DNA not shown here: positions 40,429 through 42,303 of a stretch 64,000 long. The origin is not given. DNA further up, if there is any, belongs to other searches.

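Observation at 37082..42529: Copper/cytochrome-oxidase biogenesis cluster containing a Tat-secreted BNR beta-propeller with CPCC/CPHSGPG motifs and a ligand-less cupredoxin-like protein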

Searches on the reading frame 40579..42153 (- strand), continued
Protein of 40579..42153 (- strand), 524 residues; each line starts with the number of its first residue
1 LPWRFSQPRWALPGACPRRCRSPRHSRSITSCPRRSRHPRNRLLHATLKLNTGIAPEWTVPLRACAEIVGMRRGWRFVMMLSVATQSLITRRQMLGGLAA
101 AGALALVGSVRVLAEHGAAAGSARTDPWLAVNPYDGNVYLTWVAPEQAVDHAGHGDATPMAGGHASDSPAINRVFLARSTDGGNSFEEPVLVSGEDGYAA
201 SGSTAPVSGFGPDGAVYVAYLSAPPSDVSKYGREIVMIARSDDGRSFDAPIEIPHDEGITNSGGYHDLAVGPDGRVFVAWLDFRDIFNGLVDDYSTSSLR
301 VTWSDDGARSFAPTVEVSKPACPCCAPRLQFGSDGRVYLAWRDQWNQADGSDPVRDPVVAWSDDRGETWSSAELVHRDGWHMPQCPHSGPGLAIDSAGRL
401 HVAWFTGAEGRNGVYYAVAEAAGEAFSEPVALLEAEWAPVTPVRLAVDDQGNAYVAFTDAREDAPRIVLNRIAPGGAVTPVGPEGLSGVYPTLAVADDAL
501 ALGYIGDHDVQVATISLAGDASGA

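Call 21: find_encoding_contigs(protein=P0095, flank=8000, max_places=1)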
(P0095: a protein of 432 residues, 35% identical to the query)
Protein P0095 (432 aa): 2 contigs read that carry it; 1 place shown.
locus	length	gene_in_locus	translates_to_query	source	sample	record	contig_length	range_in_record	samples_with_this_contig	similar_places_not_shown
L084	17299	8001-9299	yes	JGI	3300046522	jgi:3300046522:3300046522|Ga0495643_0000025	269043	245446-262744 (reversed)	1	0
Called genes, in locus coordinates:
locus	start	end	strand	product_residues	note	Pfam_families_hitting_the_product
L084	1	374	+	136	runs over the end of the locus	PF13183:Fer4_8 (faint), PF13534:Fer4_17 (faint), PF13484:Fer4_16 (faint), PF12797:Fer4_2 (faint), PF13237:Fer4_10, PF12838:Fer4_7 (weak), PF13187:Fer4_9, PF00037:Fer4 (weak), +1 more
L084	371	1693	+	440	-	PF07992:Pyr_redox_2, PF13738:Pyr_redox_3 (weak), PF00070:Pyr_redox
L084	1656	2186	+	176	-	-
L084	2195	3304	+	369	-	PF22113:Mtrc-MtrF_II-IV_dom (faint), PF02085:Cytochrom_CIII (faint), PF09699:Paired_CXXCH_1 (faint), PF14522:Cytochrome_C7 (faint), PF14537:Cytochrom_c3_2 (weak)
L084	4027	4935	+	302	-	PF01186:Lysyl_oxidase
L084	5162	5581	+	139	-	-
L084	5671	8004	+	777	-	PF13620:CarboxypepD_reg, PF13715:CarbopepD_reg_2, PF07715:Plug, PF00593:TonB_dep_Rec_b-barrel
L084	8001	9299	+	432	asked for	PF13088:BNR_2 (faint)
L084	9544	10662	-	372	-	PF00082:Peptidase_S8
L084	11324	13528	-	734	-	PF00930:DPPIV_N, PF26549:Tricorn_N, PF02129:Peptidase_S15, PF01738:DLH, PF00326:Peptidase_S9, PF12146:Hydrolase_4 (faint)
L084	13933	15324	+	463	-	PF13520:AA_permease_2, PF00324:AA_permease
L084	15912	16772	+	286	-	PF04542:Sigma70_r2, PF04539:Sigma70_r3, PF04545:Sigma70_r4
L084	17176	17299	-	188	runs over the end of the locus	-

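Call 22: find_encoding_contigs(protein=P0022, flank=8000, max_places=1)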
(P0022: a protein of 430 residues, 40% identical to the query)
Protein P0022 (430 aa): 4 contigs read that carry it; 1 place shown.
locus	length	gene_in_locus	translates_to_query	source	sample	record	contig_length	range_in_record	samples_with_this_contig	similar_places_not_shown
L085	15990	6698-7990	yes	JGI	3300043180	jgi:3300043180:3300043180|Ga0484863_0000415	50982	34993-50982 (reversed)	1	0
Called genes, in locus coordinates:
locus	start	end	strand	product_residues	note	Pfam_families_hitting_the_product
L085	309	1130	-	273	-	PF00248:Aldo_ket_red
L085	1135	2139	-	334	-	PF05721:PhyH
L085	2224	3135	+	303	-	PF02311:AraC_binding (weak), PF12833:HTH_18, PF00165:HTH_AraC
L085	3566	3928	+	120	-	-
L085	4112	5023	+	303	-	PF20243:MbnP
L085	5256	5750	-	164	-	-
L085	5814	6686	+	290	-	PF03150:CCP_MauG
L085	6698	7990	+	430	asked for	PF13088:BNR_2 (faint), PF24316:Tli3 (faint), PF02012:BNR (faint)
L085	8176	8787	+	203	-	PF00578:AhpC-TSA, PF08534:Redoxin, PF13905:Thioredoxin_8 (weak), PF00034:Cytochrom_C (weak)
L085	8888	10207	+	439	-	PF01654:Cyt_bd_oxida_I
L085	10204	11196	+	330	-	PF02322:Cyt_bd_oxida_II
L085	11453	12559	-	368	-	PF00383:dCMP_cyt_deam_1, PF14437:MafB19-deam (weak), PF01872:RibD_C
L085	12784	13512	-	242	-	PF14622:Ribonucleas_3_3, PF00636:Ribonuclease_3, PF00035:dsrm, PF14709:DND1_DSRM (weak)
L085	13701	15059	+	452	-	PF00171:Aldedh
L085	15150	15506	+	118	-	-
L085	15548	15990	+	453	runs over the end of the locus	PF01266:DAO (faint), PF01494:FAD_binding_3 (faint), PF07992:Pyr_redox_2, PF13450:NAD_binding_8 (weak), PF13454:NAD_binding_9 (faint), PF13738:Pyr_redox_3 (faint), PF00070:Pyr_redox (weak), PF22366:NDH2_C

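Call 27: find_encoding_contigs(protein=P0007, flank=10000, max_places=1)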
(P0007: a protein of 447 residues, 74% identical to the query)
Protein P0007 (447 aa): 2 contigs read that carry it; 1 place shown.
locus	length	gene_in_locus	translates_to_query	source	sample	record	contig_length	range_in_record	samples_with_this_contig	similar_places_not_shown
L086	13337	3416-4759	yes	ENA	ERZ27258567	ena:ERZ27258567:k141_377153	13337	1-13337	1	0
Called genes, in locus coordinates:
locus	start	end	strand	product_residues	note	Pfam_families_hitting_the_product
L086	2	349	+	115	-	?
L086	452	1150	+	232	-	PF00702:Hydrolase, PF13419:HAD_2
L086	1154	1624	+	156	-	PF02082:Rrf2, PF13545:HTH_Crp_2 (weak)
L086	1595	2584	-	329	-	PF00070:Pyr_redox (faint), PF00890:FAD_binding_2, PF01134:GIDA (faint), PF01266:DAO (faint), PF03486:HI0933_like (faint), PF05834:Lycopene_cycl (faint), PF07992:Pyr_redox_2, PF13450:NAD_binding_8 (faint)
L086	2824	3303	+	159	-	-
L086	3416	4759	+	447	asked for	-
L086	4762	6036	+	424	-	PF00578:AhpC-TSA, PF08534:Redoxin, PF13905:Thioredoxin_8, PF02683:DsbD_TM, PF13386:DsbD_2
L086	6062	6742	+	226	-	PF00578:AhpC-TSA, PF02630:SCO1-SenC, PF26971:TM-like_Thioredoxin-like_C (weak)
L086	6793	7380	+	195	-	PF04314:LpqE-like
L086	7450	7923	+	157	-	-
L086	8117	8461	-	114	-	-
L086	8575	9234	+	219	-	PF00528:BPD_transp_1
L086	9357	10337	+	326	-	PF04069:OpuAC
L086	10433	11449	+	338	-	PF00005:ABC_tran, PF13304:AAA_21 (faint)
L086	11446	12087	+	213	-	PF00528:BPD_transp_1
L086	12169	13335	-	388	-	?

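Call 28: find_encoding_contigs(protein=P0003, flank=10000, max_places=1)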
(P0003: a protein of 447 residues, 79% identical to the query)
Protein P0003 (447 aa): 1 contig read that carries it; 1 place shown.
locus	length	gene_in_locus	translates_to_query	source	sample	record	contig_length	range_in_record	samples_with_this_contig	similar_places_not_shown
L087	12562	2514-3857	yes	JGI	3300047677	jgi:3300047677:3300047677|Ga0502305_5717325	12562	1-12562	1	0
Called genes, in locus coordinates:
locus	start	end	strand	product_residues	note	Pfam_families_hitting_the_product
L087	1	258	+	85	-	?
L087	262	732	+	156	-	PF02082:Rrf2, PF13545:HTH_Crp_2 (weak)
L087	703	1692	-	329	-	PF00890:FAD_binding_2 (weak), PF01134:GIDA (faint), PF01266:DAO (faint), PF03486:HI0933_like (faint), PF07992:Pyr_redox_2, PF13450:NAD_binding_8 (faint)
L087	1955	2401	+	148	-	-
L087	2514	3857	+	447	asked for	PF13088:BNR_2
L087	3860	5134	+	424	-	PF00578:AhpC-TSA, PF08534:Redoxin, PF00255:GSHPx (weak), PF00085:Thioredoxin (weak), PF13905:Thioredoxin_8, PF02683:DsbD_TM, PF13386:DsbD_2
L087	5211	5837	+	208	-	PF00578:AhpC-TSA, PF02630:SCO1-SenC, PF26971:TM-like_Thioredoxin-like_C (weak)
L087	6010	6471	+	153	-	PF04314:LpqE-like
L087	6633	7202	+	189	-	-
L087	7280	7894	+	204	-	PF12098:DUF3574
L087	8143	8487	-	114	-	-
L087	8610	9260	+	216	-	PF00528:BPD_transp_1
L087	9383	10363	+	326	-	PF04069:OpuAC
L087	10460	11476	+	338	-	PF00005:ABC_tran, PF13304:AAA_21 (faint)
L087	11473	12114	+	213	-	PF00528:BPD_transp_1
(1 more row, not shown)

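Call 33: predict_structure(alignment_id=A2)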
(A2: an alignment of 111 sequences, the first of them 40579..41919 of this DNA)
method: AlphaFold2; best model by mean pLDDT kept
length: 446 residues; sequences in the alignment: 111
mean_pLDDT: 86.8   pTM: 0.85
mean pLDDT of the five models: 86.8, 86.5, 86.1, 85.5, 85.1
residues with pLDDT >= 90: 337; 70-90: 38; 50-70: 14; < 50: 57
segments of 3 or more residues with pLDDT < 50: 1-22, 27-39, 75-88, 443-446
pLDDT, mean of each block of 10 residues (from residue 1): 35 37 47 44 80 97 89 45 45 92 96 97 93 98 95 94 98 89 93 98 95 88 97 96 95 97 95 93 98 96 86 97 97 96 98 96 96 97 95 97 93 95 94 93 48
secondary structure, 60 per line:
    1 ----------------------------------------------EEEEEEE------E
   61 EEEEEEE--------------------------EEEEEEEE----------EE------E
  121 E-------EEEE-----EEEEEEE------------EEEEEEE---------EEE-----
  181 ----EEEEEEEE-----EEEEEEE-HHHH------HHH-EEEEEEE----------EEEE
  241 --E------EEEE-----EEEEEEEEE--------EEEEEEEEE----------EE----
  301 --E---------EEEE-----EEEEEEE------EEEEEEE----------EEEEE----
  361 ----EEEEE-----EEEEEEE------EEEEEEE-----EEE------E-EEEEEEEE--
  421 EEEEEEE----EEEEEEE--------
elements in order: E47-53 E60-67 E94-101 E129-132 E138-144 E157-163 E173-175 E185-192 E198-204 H206-209 E220-226 E237-240 E250-253 E259-267 E276-284 E313-316 E322-328 E335-341 E352-356 E365-369 E375-381 E388-394 E400-402 E411-418 E421-427 E432-438

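Call 35: fold_search(model_id=the predicted structure, library=pdb)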
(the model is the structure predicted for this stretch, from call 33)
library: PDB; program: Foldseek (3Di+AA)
matches with E <= 10: 980; with E <= 0.001: 497
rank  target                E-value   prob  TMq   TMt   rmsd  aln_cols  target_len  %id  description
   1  8gn6_A                8.0e-13  1.00  0.53  0.48   5.4       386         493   17  Crystallization of Sialidase from Porphyromonas gingivalis (released 2023-04-19)
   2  8gn6_B                1.5e-12  1.00  0.51  0.47   5.7       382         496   16  Crystallization of Sialidase from Porphyromonas gingivalis (released 2023-04-19)
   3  8feb                  2.3e-12  1.00  0.51  0.46   5.9       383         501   17  Crystal Structure of Porphyromonas gingivalis Sialidase (PG_0352) (released 2023-10-04)
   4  8t1z                  3.8e-12  1.00  0.52  0.47   5.7       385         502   16  Crystal Structure of Porphyromonas gingivalis Sialidase (PG_0352) Bound to Neu5Ac (NANA) (released 2023-10-04)
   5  4bbw                  4.4e-12  1.00  0.51  0.44   6.2       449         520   15  The crystal structure of Sialidase VPI 5482 (BTSA) from Bacteroides thetaiotaomicron (released 2013-08-14)
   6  8gn6_C                4.6e-12  1.00  0.52  0.48   5.7       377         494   16  Crystallization of Sialidase from Porphyromonas gingivalis (released 2023-04-19)
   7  7lbu                  6.1e-12  1.00  0.49  0.56   6.4       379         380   17  Crystal structure of the Propionibacterium acnes surface sialidase (released 2021-12-08)
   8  8t1y                  7.5e-12  1.00  0.51  0.47   5.8       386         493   16  Crystal Structure of Porphyromonas gingivalis Sialidase (PG_0352) Bound to Neu5Ac2en (DANA) (released 2023-10-04)
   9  8t26                  7.5e-12  1.00  0.51  0.46   5.8       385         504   16  Crystal Structure of Porphyromonas gingivalis Sialidase (PG_0352) D219A mutant bound to 3'-Sialyllactose (only Neu5Ac vi (released 2023-10-04)
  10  9db6_A                1.2e-11  1.00  0.51  0.45   6.6       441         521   14  Sialidase682 co-crystallized with inhibitor DANA (released 2025-07-02)
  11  8ub5                  1.2e-11  1.00  0.46  0.55   6.4       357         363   13  The Apo NanH structure from Clostridium perfringens (released 2024-09-04)
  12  8t24                  1.5e-11  1.00  0.51  0.46   5.9       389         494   16  Crystal Structure of Porphyromonas gingivalis Sialidase (PG_0352)- Fructose bound in CBM (released 2023-10-04)
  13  6mnj_A                1.9e-11  1.00  0.44  0.40  11.3       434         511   15  Hadza microbial sialidase Hz136 (released 2019-10-02)
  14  2ber                  2.8e-11  1.00  0.48  0.37  13.7       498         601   13  Y370G Active Site Mutant of the Sialidase from Micromonospora viridifaciens in complex with beta-Neu5Ac (sialic acid). (released 2005-04-04)
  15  8du5_A                2.9e-11  1.00  0.48  0.56   6.7       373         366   17  Murine sialidase-1 (NEU1) (released 2023-05-31)
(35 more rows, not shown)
